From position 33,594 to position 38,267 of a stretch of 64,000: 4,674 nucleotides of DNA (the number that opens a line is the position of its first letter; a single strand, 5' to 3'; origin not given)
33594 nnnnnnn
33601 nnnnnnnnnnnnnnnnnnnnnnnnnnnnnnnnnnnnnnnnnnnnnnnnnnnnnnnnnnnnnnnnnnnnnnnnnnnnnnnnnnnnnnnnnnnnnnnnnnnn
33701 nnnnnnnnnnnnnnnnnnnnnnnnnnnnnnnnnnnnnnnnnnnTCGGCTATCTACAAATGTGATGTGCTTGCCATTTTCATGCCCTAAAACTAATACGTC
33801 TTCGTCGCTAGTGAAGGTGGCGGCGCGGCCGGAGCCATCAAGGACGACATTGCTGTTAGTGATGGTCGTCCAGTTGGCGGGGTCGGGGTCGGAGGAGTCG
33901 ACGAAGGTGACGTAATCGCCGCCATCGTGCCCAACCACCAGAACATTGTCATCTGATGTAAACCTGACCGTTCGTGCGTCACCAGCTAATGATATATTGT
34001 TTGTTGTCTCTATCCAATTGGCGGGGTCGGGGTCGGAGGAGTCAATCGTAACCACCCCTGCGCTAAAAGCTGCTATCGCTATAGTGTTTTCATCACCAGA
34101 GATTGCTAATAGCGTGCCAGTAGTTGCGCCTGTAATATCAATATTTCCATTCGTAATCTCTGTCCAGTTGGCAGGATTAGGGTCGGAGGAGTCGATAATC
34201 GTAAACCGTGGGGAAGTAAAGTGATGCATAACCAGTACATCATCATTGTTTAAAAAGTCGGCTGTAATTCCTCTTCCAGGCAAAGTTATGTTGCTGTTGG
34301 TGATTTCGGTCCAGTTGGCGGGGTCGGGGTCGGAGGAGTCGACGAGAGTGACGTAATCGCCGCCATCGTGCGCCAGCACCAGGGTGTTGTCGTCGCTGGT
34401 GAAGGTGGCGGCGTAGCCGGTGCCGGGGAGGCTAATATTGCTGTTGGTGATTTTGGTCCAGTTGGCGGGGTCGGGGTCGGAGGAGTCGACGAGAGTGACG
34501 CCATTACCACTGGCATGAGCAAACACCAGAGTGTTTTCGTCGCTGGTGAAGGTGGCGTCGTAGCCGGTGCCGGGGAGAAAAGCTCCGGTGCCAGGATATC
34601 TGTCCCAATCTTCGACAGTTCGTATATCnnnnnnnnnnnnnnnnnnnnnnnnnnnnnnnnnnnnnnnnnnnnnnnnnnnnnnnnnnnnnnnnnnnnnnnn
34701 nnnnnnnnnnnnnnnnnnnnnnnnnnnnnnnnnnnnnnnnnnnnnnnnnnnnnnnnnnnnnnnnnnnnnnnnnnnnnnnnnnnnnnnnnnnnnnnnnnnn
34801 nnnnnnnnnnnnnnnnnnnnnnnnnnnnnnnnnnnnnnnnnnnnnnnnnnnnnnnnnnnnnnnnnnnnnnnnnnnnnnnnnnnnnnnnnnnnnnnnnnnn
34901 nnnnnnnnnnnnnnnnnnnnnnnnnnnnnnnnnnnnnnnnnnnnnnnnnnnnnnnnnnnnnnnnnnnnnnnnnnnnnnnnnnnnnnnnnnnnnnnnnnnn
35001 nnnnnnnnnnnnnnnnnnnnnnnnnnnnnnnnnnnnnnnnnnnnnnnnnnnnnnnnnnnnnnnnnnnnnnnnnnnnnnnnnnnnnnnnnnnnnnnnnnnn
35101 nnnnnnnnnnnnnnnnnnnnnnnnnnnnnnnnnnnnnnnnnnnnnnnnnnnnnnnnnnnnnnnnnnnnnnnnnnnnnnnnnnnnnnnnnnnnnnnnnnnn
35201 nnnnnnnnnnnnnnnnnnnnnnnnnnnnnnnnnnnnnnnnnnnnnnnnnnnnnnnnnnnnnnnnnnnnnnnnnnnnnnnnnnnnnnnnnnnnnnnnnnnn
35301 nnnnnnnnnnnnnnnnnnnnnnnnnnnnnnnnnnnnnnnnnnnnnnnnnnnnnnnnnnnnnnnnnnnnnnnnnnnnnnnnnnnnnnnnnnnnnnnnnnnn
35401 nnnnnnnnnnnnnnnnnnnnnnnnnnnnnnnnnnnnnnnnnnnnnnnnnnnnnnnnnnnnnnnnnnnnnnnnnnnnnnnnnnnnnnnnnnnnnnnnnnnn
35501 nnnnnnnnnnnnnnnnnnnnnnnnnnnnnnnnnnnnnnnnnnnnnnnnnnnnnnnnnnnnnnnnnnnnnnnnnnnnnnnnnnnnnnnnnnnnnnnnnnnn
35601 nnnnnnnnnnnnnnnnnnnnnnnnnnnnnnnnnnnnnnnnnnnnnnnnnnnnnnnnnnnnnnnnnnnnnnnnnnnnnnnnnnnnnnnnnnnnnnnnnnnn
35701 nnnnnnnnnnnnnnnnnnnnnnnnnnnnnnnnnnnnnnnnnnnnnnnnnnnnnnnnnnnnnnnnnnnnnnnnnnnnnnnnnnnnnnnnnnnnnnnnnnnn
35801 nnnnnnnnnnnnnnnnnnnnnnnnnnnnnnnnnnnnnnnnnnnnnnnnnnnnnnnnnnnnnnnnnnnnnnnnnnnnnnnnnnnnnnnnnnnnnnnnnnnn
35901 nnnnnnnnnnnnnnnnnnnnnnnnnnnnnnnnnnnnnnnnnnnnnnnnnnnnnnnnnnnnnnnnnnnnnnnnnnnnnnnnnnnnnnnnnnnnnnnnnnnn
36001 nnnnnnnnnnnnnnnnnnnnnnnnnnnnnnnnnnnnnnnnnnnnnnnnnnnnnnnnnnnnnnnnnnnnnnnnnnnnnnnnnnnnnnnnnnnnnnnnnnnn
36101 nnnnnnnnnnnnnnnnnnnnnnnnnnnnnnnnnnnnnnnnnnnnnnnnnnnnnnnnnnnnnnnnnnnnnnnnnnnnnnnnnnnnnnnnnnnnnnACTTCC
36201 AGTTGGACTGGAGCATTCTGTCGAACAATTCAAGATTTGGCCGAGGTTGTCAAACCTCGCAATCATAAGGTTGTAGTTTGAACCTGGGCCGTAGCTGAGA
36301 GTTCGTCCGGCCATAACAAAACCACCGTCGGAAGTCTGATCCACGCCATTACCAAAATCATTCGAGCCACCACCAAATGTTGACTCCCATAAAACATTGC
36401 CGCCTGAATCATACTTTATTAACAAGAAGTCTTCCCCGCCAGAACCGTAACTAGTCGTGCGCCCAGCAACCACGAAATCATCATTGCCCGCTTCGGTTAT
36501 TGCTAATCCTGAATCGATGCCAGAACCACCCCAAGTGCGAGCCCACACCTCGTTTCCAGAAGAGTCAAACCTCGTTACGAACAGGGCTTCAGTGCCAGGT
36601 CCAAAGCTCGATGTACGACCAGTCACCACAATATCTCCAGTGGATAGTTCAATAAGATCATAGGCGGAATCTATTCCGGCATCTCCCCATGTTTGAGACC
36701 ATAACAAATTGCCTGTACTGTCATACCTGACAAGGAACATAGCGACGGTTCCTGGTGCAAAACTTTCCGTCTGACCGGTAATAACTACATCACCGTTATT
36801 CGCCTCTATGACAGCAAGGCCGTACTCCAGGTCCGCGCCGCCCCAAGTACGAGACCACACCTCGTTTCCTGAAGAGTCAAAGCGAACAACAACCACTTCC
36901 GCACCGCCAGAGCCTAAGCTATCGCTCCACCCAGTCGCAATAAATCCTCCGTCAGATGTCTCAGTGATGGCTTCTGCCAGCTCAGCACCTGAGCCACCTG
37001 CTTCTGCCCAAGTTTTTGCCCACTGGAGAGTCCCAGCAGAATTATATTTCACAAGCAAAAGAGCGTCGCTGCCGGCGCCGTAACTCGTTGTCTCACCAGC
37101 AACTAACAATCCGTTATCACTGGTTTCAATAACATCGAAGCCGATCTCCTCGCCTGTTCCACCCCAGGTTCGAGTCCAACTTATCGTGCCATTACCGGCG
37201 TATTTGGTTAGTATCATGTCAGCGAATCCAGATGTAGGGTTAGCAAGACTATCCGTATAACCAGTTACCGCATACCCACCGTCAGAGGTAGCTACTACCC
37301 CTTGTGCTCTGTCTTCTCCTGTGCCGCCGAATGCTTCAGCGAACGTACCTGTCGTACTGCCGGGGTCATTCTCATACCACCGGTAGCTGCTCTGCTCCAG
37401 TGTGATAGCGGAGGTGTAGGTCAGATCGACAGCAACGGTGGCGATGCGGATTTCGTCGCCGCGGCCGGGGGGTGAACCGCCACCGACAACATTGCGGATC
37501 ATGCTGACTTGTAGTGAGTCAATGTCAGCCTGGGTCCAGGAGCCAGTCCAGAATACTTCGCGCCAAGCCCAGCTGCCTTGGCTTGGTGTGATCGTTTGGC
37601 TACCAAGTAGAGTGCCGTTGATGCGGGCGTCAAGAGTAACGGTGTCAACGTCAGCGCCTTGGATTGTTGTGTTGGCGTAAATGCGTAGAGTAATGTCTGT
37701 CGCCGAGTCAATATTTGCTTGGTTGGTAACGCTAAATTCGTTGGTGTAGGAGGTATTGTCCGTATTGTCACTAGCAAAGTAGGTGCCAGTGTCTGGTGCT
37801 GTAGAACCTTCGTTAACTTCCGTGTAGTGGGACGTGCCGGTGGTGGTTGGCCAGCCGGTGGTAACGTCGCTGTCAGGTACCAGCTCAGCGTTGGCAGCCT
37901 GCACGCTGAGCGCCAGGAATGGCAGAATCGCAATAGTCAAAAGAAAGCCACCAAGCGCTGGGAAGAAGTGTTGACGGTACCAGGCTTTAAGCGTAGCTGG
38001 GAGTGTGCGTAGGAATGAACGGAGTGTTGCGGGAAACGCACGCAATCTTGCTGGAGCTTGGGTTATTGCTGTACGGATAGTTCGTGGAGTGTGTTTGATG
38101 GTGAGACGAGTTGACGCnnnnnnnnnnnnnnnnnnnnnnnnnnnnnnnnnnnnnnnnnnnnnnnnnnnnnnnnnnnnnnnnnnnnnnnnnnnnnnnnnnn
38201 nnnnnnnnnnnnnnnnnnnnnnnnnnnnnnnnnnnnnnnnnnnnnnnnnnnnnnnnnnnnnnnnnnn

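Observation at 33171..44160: Tandem pair of ~1,790-aa paralogous secreted giants with conserved ends and non-homologous cores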

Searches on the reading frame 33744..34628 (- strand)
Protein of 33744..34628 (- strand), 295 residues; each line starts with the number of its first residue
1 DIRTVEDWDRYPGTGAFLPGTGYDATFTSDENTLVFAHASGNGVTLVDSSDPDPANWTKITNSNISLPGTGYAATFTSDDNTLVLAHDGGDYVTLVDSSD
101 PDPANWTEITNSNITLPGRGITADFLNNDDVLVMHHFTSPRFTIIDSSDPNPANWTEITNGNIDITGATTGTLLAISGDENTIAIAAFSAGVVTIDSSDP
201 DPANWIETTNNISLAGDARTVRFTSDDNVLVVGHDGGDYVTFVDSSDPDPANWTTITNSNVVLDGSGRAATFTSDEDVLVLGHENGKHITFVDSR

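Call 70: search_protein_families(library=pfam, proteins=[window:33744-34628:-], max_evalue=1)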
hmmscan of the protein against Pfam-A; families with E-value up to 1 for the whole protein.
window:33744-34628:- (295 aa): 13 families
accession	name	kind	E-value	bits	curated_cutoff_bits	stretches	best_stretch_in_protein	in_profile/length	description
PF18259.7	CBM65_1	-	1.5e-07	31.9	25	2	36-102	50-105/113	Carbohydrate binding module 65 domain 1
PF19755.4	DUF6242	-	3e-07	31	29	1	193-258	118-183/217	Domain of unknown function (DUF6242)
PF21549.2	PRDM2_PR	-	3.9e-06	27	27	0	234-256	51-73/123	PR domain zinc finger protein 2, PR domain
PF16146.10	DUF4854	-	0.00042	21.1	28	0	60-86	14-40/102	Domain of unknown function (DUF4854)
PF08350.17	FilR1_middle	-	0.0041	17.6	27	0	74-108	84-119/128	Methanogenesis regulatory protein FilR1, middle domain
PF24681.1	Kelch_KLHDC2_KLHL20_DRC7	-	0.005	16.6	50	0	47-132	131-217/221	KLHDC2/KLHL20/DRC7 Kelch-repeats domain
PF17292.8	POB3_N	-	0.0072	17.2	23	0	28-62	18-52/93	POB3-like N-terminal PH domain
PF12768.13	Rax2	-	0.0092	15.8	28.8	0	201-233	61-91/254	Rax2 C-terminal beta propeller domain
PF02820.24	MBT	-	0.019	15.6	22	0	85-117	29-65/69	mbt repeat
PF23414.1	Beta-prop_EML_2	-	0.079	12.8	90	0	210-286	34-103/266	Echinoderm microtubule-associated protein second beta-propeller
PF16012.10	DUF4780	-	0.1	12.6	24.5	0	186-209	52-75/176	Domain of unknown function (DUF4780)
PF09571.16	RE_XcyI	-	0.22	11.2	25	0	28-53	179-204/305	XcyI restriction endonuclease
PF03775.22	MinC_C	-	0.59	10.6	33.2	0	158-196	31-71/102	Septum formation inhibitor MinC, C-terminal domain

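Call 72: search_solved_structures(query=window:33744-34628:-, max_evalue=1)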
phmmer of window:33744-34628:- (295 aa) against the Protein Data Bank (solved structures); distinct sequences matched with E-value up to 1: 69 (the best 60 are shown).
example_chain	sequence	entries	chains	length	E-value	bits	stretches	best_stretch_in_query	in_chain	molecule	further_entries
8pjz_A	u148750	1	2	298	1.2e-08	38.2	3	45-122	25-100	SAKe6EEtal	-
8pjw_A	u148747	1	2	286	1.8e-07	34.4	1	46-269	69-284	SAKe6FE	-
8cia_B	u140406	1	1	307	7.7e-06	29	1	37-183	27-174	Kelch like family member 20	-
8cia_A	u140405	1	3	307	8.3e-06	28.9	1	37-183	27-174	Kelch-like protein 20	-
8cia_E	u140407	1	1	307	1.2e-05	28.3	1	37-183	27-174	Kelch like family member 20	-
6gy5_A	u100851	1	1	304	3.7e-05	26.8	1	38-182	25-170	Kelch-like protein 20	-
5yq4_A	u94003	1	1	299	4e-05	26.7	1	38-182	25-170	Kelch-like protein 20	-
2vpj_A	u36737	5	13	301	0.00011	25.2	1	43-259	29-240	KELCH-LIKE PROTEIN 12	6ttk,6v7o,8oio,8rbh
9y8j_A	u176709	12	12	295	0.00013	25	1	43-259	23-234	Kelch-like protein 12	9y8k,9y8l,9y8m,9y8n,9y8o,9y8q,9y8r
8pjr_A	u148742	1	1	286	0.00013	24.9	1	43-265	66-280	SAKe6AC-LB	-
7onc_A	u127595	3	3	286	0.00014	24.9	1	43-261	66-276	SAKe6BE | S6BE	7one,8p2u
7pvp_A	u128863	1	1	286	0.00044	23.2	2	44-267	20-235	SAKe6BC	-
8pjx_A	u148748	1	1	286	0.0043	20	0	231-269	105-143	SAKe6FR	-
7op4_A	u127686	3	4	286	0.0071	19.3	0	43-261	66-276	SAKe6BE-3HH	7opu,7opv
8pks_A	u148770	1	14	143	0.017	18.1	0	233-267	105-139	Kelch-like ECH-associated protein 1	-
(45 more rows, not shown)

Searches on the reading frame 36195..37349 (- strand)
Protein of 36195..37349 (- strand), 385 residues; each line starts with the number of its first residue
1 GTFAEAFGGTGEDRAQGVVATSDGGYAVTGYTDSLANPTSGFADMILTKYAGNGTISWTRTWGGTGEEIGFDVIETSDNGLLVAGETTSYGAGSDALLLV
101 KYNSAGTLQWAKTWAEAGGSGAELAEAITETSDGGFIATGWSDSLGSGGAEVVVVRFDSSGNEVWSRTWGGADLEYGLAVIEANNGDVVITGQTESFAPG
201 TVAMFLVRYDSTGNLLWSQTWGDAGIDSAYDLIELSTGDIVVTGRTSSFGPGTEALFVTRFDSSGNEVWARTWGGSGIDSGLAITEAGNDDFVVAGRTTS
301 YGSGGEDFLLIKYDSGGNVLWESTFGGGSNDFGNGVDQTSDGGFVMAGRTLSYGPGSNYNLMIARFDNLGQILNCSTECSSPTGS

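Call 70: search_protein_families(library=pfam, proteins=[window:36195-37349:-], max_evalue=1)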
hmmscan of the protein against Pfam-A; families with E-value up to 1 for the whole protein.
window:36195-37349:- (385 aa): 4 families
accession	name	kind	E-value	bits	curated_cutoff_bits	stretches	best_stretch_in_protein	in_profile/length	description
PF17164.10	DUF5122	-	2.8e-07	31.1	27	1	77-108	2-32/36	Domain of unknown function (DUF5122) beta-propeller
PF24253.1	DUF7454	-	0.00076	19.8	27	1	234-266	8-38/59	Domain of unknown function (DUF7454)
PF14057.11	GGGtGRT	-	0.043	13.2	27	1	118-194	151-225/327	GGGtGRT protein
PF10877.13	DUF2671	-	0.23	11.8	23.2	0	203-244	24-60/89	Protein of unknown function (DUF2671)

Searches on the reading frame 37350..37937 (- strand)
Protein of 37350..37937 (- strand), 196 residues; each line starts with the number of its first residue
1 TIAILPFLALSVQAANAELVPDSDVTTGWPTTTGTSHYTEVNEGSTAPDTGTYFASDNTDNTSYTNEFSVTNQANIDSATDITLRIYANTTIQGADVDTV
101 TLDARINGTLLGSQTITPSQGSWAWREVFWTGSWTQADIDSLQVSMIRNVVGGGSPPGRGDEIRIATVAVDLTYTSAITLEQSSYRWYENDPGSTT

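Call 34: find_homologous_proteins(query=window:37350-37937:-)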
Query window:37350-37937:-: 211 candidates shared short words with the query, none scored E <= 0.001.

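Call 56: predict_structure(alignment_id=A5)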
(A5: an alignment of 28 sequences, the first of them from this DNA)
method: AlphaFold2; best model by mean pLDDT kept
length: 176 residues; sequences in the alignment: 28
mean_pLDDT: 88.4   pTM: 0.82
mean pLDDT of the five models: 88.4, 87.3, 86.3, 86.1, 75.7
residues with pLDDT >= 90: 111; 70-90: 49; 50-70: 16; < 50: 0
segments of 3 or more residues with pLDDT < 50: none
pLDDT, mean of each block of 10 residues (from residue 1): 94 80 88 89 81 97 98 83 96 96 93 98 97 72 83 97 78 63
secondary structure, 60 per line:
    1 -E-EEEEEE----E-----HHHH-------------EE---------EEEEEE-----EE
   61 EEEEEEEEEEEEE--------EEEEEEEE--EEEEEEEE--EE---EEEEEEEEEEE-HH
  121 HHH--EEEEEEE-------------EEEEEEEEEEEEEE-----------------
elements in order: E4-9 H20-23 E48-53 E59-73 E82-89 E92-99 E107-117 H119-123 E126-132 E146-159

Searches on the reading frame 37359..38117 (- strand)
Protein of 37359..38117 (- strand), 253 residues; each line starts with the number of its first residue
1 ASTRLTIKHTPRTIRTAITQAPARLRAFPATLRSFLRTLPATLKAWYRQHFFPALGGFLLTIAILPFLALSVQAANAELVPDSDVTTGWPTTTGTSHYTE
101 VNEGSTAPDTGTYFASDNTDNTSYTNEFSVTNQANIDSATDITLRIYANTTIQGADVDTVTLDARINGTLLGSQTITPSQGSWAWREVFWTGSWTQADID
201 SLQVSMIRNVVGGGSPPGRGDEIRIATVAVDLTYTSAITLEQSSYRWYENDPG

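Call 79: find_related_loci(query=window:37359-38117:-, collection=metagenome_contigs, flank=10000)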
Query window:37359-38117:- (253 aa) in metagenome_contigs; peptide patterns used: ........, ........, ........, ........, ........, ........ (x = any residue, [..] = any of these).
98 stretches matched a pattern; 1 encode a relative of the query (tblastn E <= 1e-3); 1 distinct loci.
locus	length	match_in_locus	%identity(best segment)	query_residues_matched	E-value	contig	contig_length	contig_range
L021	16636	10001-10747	76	2-250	4e-129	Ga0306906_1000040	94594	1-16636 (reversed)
